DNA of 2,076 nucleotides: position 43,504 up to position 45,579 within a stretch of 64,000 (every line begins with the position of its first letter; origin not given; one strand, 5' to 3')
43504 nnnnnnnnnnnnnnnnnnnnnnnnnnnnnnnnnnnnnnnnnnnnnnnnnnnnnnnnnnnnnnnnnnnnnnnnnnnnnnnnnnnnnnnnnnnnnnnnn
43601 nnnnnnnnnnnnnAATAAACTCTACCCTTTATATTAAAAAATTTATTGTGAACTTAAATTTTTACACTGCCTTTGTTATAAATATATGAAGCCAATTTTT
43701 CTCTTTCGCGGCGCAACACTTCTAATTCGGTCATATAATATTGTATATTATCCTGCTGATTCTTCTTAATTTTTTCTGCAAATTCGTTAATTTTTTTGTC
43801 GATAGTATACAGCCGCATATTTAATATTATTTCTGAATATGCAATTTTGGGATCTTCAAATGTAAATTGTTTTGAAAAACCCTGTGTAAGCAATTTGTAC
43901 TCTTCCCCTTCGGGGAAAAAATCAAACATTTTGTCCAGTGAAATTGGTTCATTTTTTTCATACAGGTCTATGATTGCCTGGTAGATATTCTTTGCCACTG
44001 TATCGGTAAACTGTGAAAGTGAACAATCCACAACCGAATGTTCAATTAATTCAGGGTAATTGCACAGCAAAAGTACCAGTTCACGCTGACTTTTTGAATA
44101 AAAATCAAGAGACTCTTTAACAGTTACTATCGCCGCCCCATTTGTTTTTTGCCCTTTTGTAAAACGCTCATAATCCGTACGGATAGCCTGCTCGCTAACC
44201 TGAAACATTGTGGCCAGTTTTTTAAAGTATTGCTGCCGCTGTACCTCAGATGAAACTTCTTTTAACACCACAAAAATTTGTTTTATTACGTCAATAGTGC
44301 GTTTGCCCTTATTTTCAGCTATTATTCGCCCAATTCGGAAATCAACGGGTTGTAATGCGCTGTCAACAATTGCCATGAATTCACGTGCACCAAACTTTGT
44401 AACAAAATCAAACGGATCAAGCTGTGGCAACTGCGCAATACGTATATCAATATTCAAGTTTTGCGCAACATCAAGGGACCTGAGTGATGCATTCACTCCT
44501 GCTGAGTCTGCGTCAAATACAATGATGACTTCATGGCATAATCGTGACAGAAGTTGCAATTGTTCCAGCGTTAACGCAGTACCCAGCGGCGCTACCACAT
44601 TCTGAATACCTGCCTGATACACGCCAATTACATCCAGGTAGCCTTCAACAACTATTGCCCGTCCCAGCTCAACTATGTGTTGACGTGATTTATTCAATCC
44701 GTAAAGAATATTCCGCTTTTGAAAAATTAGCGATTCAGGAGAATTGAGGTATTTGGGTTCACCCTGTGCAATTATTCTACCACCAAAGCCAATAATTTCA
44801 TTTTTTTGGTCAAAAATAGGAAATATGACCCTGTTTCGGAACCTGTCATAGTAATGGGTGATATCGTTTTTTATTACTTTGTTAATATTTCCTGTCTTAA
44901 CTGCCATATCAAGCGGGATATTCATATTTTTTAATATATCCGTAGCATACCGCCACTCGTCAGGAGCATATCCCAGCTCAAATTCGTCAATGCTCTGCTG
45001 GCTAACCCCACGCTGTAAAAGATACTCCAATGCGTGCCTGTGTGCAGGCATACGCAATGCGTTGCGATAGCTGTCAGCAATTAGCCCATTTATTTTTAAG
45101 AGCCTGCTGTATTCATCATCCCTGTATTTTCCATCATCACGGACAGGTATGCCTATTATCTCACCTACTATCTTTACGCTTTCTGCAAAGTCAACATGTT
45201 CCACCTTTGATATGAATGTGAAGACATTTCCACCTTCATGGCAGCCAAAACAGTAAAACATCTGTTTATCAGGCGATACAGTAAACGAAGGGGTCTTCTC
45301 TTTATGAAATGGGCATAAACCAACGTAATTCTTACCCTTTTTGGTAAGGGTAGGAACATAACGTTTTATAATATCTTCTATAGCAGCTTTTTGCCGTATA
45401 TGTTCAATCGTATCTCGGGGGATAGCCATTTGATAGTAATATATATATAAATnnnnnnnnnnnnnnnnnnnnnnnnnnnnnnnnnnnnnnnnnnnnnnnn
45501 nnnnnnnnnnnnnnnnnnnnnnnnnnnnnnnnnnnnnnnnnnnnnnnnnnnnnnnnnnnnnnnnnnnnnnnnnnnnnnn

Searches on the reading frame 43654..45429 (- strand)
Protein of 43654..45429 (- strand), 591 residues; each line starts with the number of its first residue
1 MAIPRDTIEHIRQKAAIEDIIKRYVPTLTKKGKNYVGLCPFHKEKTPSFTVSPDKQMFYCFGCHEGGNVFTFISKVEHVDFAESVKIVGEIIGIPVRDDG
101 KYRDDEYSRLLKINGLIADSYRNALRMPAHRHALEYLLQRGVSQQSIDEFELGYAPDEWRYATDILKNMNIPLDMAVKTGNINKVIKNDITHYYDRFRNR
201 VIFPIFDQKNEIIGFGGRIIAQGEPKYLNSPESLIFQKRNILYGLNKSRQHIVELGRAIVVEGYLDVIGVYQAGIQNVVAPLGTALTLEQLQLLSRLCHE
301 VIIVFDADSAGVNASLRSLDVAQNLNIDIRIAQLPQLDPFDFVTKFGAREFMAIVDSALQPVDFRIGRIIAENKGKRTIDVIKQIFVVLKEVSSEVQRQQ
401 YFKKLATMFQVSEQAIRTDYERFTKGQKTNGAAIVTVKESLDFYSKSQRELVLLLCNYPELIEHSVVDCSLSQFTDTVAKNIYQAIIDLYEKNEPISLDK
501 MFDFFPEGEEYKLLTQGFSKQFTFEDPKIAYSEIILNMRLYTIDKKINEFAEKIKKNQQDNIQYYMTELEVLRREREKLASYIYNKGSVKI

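Call 80: search_protein_families(library=pfam, max_evalue=0.00001, proteins=[window:43654-45429:-])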
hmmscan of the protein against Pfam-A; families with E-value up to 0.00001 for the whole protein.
window:43654-45429:- (591 aa): 5 families
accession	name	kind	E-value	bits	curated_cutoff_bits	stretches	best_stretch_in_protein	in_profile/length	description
PF08275.17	DNAG_N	-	2.5e-38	131.5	26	1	121-248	2-127/128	DNA primase catalytic core, N-terminal domain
PF01807.25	Zn_ribbon_DnaG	-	5.4e-35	119.6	24.9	1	4-97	2-94/98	CHC2 zinc finger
PF13155.12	Toprim_2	-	3.8e-18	66.1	22.1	1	259-339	1-84/88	Toprim-like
PF13662.12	Toprim_4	-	2.2e-17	63.5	25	1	257-331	2-83/85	Toprim domain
PF01751.28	Toprim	-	2.1e-12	47.5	23.1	1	258-332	2-94/96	Toprim domain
